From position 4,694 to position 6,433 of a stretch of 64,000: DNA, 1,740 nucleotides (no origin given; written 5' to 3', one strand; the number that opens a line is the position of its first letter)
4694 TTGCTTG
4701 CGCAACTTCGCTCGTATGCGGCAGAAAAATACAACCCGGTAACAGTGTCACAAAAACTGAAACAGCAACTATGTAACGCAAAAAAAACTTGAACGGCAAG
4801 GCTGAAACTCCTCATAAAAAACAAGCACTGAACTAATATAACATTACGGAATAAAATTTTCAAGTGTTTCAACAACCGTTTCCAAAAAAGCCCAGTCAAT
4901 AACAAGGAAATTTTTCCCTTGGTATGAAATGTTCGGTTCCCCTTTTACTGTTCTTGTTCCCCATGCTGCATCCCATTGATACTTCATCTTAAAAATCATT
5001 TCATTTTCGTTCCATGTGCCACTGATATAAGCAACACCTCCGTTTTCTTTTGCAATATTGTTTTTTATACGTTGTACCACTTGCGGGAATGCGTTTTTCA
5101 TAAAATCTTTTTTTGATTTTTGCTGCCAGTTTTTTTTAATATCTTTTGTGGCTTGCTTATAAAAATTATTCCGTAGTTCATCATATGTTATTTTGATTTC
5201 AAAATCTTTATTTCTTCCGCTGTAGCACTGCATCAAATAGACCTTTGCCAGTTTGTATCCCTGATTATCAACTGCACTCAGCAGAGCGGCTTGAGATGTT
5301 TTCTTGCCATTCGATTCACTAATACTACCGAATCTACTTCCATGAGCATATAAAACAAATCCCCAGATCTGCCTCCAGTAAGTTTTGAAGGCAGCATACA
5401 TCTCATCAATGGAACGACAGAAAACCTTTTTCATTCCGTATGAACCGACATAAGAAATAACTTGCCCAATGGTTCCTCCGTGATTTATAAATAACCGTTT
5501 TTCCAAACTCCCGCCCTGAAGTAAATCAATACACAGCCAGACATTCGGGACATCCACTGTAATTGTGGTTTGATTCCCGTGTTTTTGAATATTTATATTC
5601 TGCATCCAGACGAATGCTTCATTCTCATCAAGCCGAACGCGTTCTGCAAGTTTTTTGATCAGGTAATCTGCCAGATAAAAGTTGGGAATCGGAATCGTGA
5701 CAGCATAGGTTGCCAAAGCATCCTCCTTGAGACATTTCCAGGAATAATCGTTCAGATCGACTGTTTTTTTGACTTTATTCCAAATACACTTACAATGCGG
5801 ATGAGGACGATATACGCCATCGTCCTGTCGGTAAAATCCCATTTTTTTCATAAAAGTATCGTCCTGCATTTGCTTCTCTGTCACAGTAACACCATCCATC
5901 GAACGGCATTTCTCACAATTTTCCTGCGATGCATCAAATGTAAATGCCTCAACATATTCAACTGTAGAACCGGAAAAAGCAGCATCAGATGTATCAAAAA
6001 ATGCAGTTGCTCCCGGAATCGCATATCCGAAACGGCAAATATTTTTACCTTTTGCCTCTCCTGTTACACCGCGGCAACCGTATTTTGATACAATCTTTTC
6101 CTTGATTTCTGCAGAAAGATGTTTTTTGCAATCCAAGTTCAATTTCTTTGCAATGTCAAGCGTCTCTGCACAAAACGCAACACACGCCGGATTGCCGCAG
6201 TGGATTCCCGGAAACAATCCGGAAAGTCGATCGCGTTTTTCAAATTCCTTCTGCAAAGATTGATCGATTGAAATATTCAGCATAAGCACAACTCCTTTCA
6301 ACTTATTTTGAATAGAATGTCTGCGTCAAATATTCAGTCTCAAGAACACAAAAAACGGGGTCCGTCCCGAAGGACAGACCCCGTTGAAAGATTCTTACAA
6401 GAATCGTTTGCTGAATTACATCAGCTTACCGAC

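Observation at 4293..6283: AT-rich two-gene islet: orphan MuF-motif protein with caspase-fold-like HG...C dyad plus a small lipoprotein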

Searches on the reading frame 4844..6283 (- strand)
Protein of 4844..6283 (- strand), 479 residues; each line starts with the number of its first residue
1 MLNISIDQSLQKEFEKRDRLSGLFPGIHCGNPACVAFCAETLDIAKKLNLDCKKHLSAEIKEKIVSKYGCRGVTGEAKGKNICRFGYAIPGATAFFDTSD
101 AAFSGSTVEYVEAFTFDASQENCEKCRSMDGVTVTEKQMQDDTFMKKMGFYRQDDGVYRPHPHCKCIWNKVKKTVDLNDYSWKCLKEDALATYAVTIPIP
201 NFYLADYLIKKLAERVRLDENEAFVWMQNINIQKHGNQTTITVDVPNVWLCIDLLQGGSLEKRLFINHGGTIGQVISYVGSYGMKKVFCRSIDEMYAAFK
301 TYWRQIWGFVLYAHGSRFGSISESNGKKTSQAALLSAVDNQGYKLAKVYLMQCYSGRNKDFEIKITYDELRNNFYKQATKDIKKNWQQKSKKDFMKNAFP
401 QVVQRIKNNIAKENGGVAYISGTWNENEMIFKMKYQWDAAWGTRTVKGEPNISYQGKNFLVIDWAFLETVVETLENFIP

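Call 3: search_protein_families(library=pfam, proteins=[window:4844-6283:-], max_evalue=1)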
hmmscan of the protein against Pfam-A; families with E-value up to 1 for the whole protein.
window:4844-6283:- (479 aa): 1 family
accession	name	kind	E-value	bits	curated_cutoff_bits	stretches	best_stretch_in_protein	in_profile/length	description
PF10802.14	DUF2540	-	0.1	13.1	25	1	39-69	28-59/75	Protein of unknown function (DUF2540)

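Call 4: search_protein_families(library=ncbifam, proteins=[window:4844-6283:-], max_evalue=1)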
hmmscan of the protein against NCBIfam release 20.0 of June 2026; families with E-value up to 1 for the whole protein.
window:4844-6283:- (479 aa): 2 families
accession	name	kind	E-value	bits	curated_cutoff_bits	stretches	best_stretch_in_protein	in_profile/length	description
TIGR00708.1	cobA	equivalog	0.084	12.6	167.75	1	74-145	12-83/177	cob(I)yrinic acid a,c-diamide adenosyltransferase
NF045809.1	seleno_TsoX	equivalog_domain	0.25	11.6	52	1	27-60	6-38/82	HSGNPxU motif (seleno)protein TsoX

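Call 5: search_protein_families(library=phrogs, proteins=[window:4844-6283:-], max_evalue=1)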
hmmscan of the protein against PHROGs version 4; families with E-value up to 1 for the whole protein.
window:4844-6283:- (479 aa): 3 families
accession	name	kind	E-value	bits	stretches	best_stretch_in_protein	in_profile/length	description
phrog_22487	-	unknown function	0.028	15.3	1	360-419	5-61/63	-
phrog_1657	-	head and packaging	0.028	14.7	1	141-175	267-302/337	head morphogenesis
phrog_5605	-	unknown function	0.28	12.3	1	347-378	3-32/55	-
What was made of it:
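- The window protein itself reaches only E=0.028 against a MuF-type profile (call 5).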

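Call 6: find_homologous_proteins(query=window:4844-6283:-, max_evalue=0.001)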
Query window:4844-6283:- (479 aa): 11 proteins with E <= 0.001 among 7616 candidates.
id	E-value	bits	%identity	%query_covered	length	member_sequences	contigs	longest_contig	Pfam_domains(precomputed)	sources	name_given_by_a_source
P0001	0.0e+0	1121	100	100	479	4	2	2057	-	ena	-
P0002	0.0e+0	1120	100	100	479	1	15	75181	-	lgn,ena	-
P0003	5.8e-256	868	81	98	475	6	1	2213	-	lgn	-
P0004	3.1e-208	711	63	100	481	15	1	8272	-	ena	-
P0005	1.8e-204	698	62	100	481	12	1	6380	-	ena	-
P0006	1.4e-192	659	61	98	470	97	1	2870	-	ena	-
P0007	4.6e-187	641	59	98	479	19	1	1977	-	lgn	-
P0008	4.2e-185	634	59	98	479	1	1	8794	-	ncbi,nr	ncbi:MAG: hypothetical protein IKB16_05180 [Lentisphaeria bacterium]|nr:hypothetical protein [Lentis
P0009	3.3e-180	618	58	98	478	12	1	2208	-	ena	-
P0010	4.2e-97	344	65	51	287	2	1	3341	-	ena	-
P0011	2.3e-94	335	39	95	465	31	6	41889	-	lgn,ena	-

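Call 7: search_solved_structures(query=window:4844-6283:-, max_evalue=10, show_alignments=2)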
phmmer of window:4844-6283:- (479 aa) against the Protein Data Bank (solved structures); distinct sequences matched with E-value up to 10: 2.
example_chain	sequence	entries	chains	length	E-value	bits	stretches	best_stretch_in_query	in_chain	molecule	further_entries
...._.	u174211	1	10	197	0.89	11.5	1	51-99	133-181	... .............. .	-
3lmc_A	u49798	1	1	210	1.5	10.7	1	19-50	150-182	Peptidase, zinc-dependent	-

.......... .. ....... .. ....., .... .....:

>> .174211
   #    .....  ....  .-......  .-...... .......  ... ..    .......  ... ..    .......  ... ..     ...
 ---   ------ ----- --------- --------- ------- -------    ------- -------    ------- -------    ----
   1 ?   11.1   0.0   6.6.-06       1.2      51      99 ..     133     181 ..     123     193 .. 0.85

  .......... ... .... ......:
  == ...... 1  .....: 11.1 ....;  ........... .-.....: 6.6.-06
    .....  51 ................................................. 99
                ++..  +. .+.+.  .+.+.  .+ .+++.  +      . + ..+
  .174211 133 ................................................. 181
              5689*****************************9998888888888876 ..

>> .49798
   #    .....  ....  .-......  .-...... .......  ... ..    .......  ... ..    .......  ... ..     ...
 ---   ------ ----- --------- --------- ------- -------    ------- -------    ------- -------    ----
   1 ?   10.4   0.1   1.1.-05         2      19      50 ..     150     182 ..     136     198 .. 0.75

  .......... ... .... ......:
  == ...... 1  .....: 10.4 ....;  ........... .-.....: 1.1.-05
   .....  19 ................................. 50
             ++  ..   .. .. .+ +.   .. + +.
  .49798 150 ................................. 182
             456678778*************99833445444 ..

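Call 11: find_encoding_contigs(protein=P0011, flank=8000, max_places=4)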
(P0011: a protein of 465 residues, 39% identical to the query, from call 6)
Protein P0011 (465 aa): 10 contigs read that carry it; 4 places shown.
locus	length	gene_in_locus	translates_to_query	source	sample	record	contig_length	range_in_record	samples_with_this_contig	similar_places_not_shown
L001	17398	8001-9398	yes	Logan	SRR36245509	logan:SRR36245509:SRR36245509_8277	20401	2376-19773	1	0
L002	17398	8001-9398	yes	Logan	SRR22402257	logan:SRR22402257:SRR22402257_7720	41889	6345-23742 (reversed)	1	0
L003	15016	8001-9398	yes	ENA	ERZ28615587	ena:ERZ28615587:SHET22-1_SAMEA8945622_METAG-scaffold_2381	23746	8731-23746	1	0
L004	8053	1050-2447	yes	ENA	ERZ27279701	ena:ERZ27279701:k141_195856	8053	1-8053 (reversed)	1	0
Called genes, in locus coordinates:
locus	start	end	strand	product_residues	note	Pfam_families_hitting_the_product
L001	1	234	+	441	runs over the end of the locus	PF26002:Beta-barrel_AprE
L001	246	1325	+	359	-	PF13439:Glyco_transf_4, PF00534:Glycos_transf_1, PF13692:Glyco_trans_1_4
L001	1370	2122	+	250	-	PF13231:PMT_2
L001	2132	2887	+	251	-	-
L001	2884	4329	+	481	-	PF13727:CoA_binding_3, PF02397:Bac_transf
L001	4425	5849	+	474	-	PF01554:MatE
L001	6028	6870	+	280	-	PF12706:Lactamase_B_2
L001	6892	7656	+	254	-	PF00977:His_biosynth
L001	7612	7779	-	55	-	-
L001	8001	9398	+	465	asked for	-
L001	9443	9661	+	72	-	-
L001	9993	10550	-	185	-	-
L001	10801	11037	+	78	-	PF02416:TatA_B_E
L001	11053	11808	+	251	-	PF00902:TatC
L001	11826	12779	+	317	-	PF04015:DUF362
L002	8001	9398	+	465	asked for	-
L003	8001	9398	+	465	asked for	-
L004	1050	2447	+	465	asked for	-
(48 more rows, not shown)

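Call 13: find_encoding_contigs(protein=P0008, flank=8000, max_places=3)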
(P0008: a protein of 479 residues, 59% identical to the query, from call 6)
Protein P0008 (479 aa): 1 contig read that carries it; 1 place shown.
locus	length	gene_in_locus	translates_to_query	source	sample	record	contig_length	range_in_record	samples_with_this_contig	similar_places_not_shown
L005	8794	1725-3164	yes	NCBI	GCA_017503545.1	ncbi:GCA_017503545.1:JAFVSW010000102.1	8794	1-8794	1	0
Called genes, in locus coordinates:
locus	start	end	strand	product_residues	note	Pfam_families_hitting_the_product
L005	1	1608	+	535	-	PF01268:FTHFS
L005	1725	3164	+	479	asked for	-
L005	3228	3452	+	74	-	-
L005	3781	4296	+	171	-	PF13620:CarboxypepD_reg (weak)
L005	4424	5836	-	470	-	-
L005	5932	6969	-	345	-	PF14606:Lipase_GDSL_3, PF13472:Lipase_GDSL_2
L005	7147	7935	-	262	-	PF03372:Exo_endo_phos (weak)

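Call 14: find_encoding_contigs(protein=P0004, flank=8000, max_places=3)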
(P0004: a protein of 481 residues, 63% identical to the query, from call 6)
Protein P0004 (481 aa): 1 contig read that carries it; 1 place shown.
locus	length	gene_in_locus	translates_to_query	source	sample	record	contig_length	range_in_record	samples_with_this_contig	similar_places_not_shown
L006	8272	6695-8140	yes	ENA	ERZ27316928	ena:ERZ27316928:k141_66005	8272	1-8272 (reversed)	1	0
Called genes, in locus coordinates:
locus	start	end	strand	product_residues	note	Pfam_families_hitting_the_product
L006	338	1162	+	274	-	PF00722:Glyco_hydro_16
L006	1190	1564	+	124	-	-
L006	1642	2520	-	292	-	PF01972:SDH_protease, PF25145:NfeD1b_N (weak)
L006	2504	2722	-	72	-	-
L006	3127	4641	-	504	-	PF01408:GFO_IDH_MocA, PF22725:GFO_IDH_MocA_C3 (faint), PF19051:GFO_IDH_MocA_C2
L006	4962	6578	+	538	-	PF01268:FTHFS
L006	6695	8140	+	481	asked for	-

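Call 16: find_encoding_contigs(protein=P0002, flank=10000, max_places=4)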
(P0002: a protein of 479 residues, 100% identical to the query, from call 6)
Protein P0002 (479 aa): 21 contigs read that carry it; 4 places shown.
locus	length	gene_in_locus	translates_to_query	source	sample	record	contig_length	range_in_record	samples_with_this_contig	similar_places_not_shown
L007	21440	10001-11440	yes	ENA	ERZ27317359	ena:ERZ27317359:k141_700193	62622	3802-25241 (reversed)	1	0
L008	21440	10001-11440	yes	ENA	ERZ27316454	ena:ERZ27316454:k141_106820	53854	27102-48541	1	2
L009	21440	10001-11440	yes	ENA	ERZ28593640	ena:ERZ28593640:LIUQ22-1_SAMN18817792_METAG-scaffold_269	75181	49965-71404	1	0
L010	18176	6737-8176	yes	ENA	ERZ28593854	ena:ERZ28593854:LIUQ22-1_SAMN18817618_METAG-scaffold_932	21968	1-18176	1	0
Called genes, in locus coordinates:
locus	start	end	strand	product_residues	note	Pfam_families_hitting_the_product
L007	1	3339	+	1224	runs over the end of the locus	PF18470:Cas9_a, PF13395:HNH_4, PF18541:RuvC_III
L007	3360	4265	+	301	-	-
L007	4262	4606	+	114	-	PF20803:PaaX_M (weak), PF09827:CRISPR_Cas2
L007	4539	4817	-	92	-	-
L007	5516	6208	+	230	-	PF00733:Asn_synthase (weak), PF06508:QueC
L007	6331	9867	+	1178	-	PF01855:POR_N, PF17147:PFOR_II, PF01558:POR, PF10371:EKR, PF00037:Fer4 (weak), PF12838:Fer4_7, PF13187:Fer4_9, PF02775:TPP_enzyme_C, +6 more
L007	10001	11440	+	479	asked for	-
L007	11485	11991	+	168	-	PF13620:CarboxypepD_reg (faint), PF13715:CarbopepD_reg_2 (faint)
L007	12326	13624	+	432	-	PF13685:Fe-ADH_2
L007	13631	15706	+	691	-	-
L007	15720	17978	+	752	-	PF08531:Bac_rhamnosid_N, PF05592:Bac_rhamnosid, PF17389:Bac_rhamnosid6H, PF17390:Bac_rhamnosid_C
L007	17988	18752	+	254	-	PF00731:AIRC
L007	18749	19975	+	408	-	PF01969:Ni_insertion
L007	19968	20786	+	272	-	PF02540:NAD_synthase (faint)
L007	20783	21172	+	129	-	PF13811:DUF4186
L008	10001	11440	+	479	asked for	-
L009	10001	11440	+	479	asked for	-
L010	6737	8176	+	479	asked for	-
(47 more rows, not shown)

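Call 18: search_protein_representatives(alignment_id=A1)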
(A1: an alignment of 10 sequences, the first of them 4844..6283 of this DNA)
Query: 10 sequences, 477 profile positions. Proteins with E-value up to 0.001 (for the whole library): 170; up to 1e-10: 129; up to 1e-30: 25. The best 150 are listed.
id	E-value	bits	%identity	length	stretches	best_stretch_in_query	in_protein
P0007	1.6e-289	976.9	-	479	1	1-476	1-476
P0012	2.0e-142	491.8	-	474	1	8-471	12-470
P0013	4.2e-135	467.6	-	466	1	11-465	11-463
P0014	5.2e-74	266.2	-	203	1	285-475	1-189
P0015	1.9e-71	257.8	-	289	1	15-260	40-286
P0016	2.3e-65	237.7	-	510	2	204-471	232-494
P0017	1.6e-64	235.0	-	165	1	309-472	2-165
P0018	6.2e-50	186.8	-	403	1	14-176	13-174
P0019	6.8e-43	163.6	-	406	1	10-173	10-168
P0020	4.3e-41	157.7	-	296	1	12-171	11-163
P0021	7.3e-41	156.9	-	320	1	10-169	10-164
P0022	2.5e-40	155.2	-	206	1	269-473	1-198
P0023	1.4e-39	152.7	-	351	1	13-180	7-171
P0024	6.6e-39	150.5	-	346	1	12-172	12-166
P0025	2.5e-38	148.5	-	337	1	1-191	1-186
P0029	1.1e-34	136.5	-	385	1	15-175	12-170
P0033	3.1e-32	128.4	-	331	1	11-171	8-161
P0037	5.0e-28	114.6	-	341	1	17-172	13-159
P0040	1.6e-27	112.9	-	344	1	14-176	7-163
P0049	2.9e-25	105.4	-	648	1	198-363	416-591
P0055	2.8e-24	102.2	-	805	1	209-360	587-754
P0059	2.0e-22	96.1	-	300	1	13-172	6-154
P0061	5.0e-22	94.8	-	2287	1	209-357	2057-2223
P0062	7.2e-22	94.3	-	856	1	210-366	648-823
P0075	3.2e-20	88.9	-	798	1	209-379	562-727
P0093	3.1e-17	79.0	-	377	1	12-174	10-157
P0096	7.3e-17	77.8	-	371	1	12-220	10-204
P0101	3.5e-16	75.5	-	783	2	209-362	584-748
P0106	2.1e-15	73.0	-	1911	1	209-357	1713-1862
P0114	2.8e-14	69.2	-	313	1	1-190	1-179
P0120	1.6e-13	66.8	-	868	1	209-375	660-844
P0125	3.4e-13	65.7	-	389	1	11-179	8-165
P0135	3.5e-11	59.0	-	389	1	81-177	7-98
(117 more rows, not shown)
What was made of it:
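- Checked: An exhaustive profile search finds 170 cluster representatives (call 18).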

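Call 19: search_protein_families(library=pfam, proteins=[P0061, P0106, P0055, P0062, P0075, P0101, P0120, P0049], max_evalue=0.001)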
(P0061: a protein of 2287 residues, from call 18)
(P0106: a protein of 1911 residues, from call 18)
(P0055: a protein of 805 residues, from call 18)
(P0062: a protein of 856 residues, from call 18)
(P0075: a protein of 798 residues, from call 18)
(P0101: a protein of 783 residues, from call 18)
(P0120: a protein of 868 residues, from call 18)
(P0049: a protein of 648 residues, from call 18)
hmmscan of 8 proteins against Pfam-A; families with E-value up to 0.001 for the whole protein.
P0061 (2287 aa): 1 family
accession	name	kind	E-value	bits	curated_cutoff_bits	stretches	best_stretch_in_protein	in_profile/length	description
PF05593.20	RHS_repeat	-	3.1e-18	66.1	22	1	1488-1518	1-31/38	RHS Repeat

P0106 (1911 aa): 1 family
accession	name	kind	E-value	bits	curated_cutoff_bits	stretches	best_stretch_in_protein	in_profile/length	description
PF05593.20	RHS_repeat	-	7.1e-10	39.5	22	0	1144-1171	1-29/38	RHS Repeat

P0055 (805 aa): 1 family
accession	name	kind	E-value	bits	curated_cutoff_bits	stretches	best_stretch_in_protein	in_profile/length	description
PF05593.20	RHS_repeat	-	3.8e-13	49.9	22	1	464-494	1-30/38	RHS Repeat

P0062 (856 aa): 1 family
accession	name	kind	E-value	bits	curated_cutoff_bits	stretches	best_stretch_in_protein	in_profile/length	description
PF05593.20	RHS_repeat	-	2.2e-22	79.3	22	2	24-54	1-31/38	RHS Repeat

P0075 (798 aa): 0 families

P0101 (783 aa): 2 families
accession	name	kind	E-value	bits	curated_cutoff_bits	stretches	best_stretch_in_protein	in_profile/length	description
PF05593.20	RHS_repeat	-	1.6e-05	25.6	22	1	455-491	1-35/38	RHS Repeat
PF16075.10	DUF4815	-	0.00039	19.3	30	1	80-149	278-344/570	Domain of unknown function (DUF4815)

P0120 (868 aa): 0 families

P0049 (648 aa): 1 family
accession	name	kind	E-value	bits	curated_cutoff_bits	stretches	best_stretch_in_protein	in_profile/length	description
PF05593.20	RHS_repeat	-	2e-06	28.5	22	0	301-330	1-29/38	RHS Repeat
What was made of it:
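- The HG...C domain occurs on RHS-repeat proteins up to 2287 aa long (calls 18, 19).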

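Call 20: search_protein_families(library=pfam, proteins=[P0018, P0019, P0020, P0021, P0023, P0024, P0025, P0029, P0033, P0037], max_evalue=0.01)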
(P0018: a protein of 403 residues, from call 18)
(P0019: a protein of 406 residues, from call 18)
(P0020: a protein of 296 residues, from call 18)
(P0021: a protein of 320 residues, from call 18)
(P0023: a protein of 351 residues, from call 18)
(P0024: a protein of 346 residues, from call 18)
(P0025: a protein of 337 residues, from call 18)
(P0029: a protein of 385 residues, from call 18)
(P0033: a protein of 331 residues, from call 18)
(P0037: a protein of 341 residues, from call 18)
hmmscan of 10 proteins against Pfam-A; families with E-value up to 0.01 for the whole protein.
P0018 (403 aa): 1 family
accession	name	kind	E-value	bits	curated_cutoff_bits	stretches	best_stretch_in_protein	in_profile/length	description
PF16999.10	V-ATPase_G_2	-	0.0043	18.1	28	1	169-212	13-55/104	Vacuolar (H+)-ATPase G subunit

P0019 (406 aa): 0 families

P0020 (296 aa): 0 families

P0021 (320 aa): 0 families

P0023 (351 aa): 1 family
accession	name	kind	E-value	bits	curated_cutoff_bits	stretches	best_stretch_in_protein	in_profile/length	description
PF14252.11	DUF4347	-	0.0017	18.5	24.6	1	212-304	26-121/164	Domain of unknown function (DUF4347)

P0024 (346 aa): 1 family
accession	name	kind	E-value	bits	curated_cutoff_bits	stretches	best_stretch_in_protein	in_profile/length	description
PF14252.11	DUF4347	-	9.2e-05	22.7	24.6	1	217-316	27-123/164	Domain of unknown function (DUF4347)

P0025 (337 aa): 0 families

P0029 (385 aa): 0 families

P0033 (331 aa): 0 families

P0037 (341 aa): 0 families

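Call 22: predict_structure(alignment_id=A1)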
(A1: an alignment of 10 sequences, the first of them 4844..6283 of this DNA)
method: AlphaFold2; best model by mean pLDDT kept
length: 479 residues; sequences in the alignment: 10
mean_pLDDT: 68.3   pTM: 0.49
mean pLDDT of the five models: 68.3, 68.2, 68.0, 58.1, 49.8
residues with pLDDT >= 90: 26; 70-90: 249; 50-70: 110; < 50: 94
segments of 3 or more residues with pLDDT < 50: 1-10, 74-80, 90-101, 257-281, 344-357, 441-464
pLDDT, mean of each block of 10 residues (from residue 1): 35 62 60 69 77 77 63 43 56 36 70 83 78 83 88 81 81 87 90 88 75 74 69 81 84 60 32 34 73 91 81 64 78 76 47 46 81 74 78 88 82 73 89 69 39 31 49 56
secondary structure, 60 per line:
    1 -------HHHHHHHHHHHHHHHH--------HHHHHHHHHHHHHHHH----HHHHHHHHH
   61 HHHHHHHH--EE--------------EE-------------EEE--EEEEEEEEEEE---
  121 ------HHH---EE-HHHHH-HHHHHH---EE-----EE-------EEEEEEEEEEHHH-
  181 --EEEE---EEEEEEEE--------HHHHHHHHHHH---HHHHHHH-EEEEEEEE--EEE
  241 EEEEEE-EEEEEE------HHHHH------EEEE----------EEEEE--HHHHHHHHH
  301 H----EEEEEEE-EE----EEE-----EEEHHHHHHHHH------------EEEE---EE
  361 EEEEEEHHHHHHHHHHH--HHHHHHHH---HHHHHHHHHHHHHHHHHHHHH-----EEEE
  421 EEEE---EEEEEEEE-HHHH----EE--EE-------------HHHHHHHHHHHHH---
elements in order: H8-23 H32-47 H52-68 E102-104 E107-117 H136-140 H142-147 E167-176 E183-186 E190-197 H206-216 H220-226 E228-235 E238-246 E248-253 H260-264 E271-274 E285-289 H292-301 E306-312 E320-322 E328-330 H331-339 E352-355 E359-366 H367-377 H380-387 H391-411 E417-424 E428-435 H437-440 H464-476

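Call 27: fold_search(model_id=the predicted structure, library=pdb)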
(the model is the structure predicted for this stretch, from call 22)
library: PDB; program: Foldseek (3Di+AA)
matches with E <= 10: 708; with E <= 0.001: 0
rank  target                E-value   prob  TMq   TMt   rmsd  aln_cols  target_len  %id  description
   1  5h7l_B                2.1e-02  0.11  0.11  0.08  31.9       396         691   10  Complex of Elongation factor 2-50S ribosomal protein L12 (released 2018-02-21)
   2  5h7j_B                3.2e-02  0.13  0.11  0.09  32.0       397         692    9  Crystal structure of Elongation factor 2 (released 2018-02-21)
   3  5h7j_A                3.6e-02  0.08  0.10  0.07  31.9       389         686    8  Crystal structure of Elongation factor 2 (released 2018-02-21)
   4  6q2d_F                3.8e-02  0.13  0.12  0.16  30.8       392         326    9  Crystal structure of Methanobrevibacter smithii Dph2 in complex with Methanobrevibacter smithii elongation factor 2 (released 2019-10-16)
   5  7pzy_Z                4.8e-02  0.90  0.11  0.32   4.0        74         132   18  Structure of the vacant Candida albicans 80S ribosome (released 2022-05-18)
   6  6zon_z                5.1e-02  0.90  0.11  0.33   4.0        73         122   12  SARS-CoV-2 Nsp1 bound to a human 43S preinitiation ribosome complex - state 1 (released 2020-07-29)
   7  9n73_LF               5.7e-02  0.90  0.11  0.41   3.9        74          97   18  SSU processome maturation and disassembly, State G (released 2025-10-29)
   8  6z6m_CB               5.7e-02  0.10  0.11  0.08  31.6       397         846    8  Cryo-EM structure of human 80S ribosomes bound to EBP1, eEF2 and SERBP1 (released 2020-07-29)
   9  8c3a_a                6.0e-02  0.85  0.11  0.31   4.1        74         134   18  Crystal structure of ailanthone bound to the Candida albicans 80S ribosome (released 2024-01-10)
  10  6q2d_C                6.4e-02  0.07  0.09  0.07  31.1       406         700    9  Crystal structure of Methanobrevibacter smithii Dph2 in complex with Methanobrevibacter smithii elongation factor 2 (released 2019-10-16)
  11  9n6v_LF               7.2e-02  0.85  0.11  0.40   4.0        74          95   19  SSU processome maturation and disassembly, State A (released 2025-11-05)
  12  9e71_BV               9.1e-02  0.87  0.11  0.36   3.8        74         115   12  Cryo-EM structure of the Pyrobaculum calidifontis 70S ribosome (released 2024-11-20)
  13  7olc_SY               9.1e-02  0.84  0.11  0.33   3.7        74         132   16  Thermophilic eukaryotic 80S ribosome at idle POST state (released 2022-01-26)
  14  4bts_AP               9.6e-02  0.85  0.11  0.29   4.0        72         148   14  THE CRYSTAL STRUCTURE OF THE EUKARYOTIC 40S RIBOSOMAL SUBUNIT IN COMPLEX WITH EIF1 AND EIF1A (released 2013-07-17)
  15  3j80_Y                1.0e-01  0.85  0.11  0.32   4.0        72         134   19  CryoEM structure of 40S-eIF1-eIF1A preinitiation complex (released 2014-11-05)
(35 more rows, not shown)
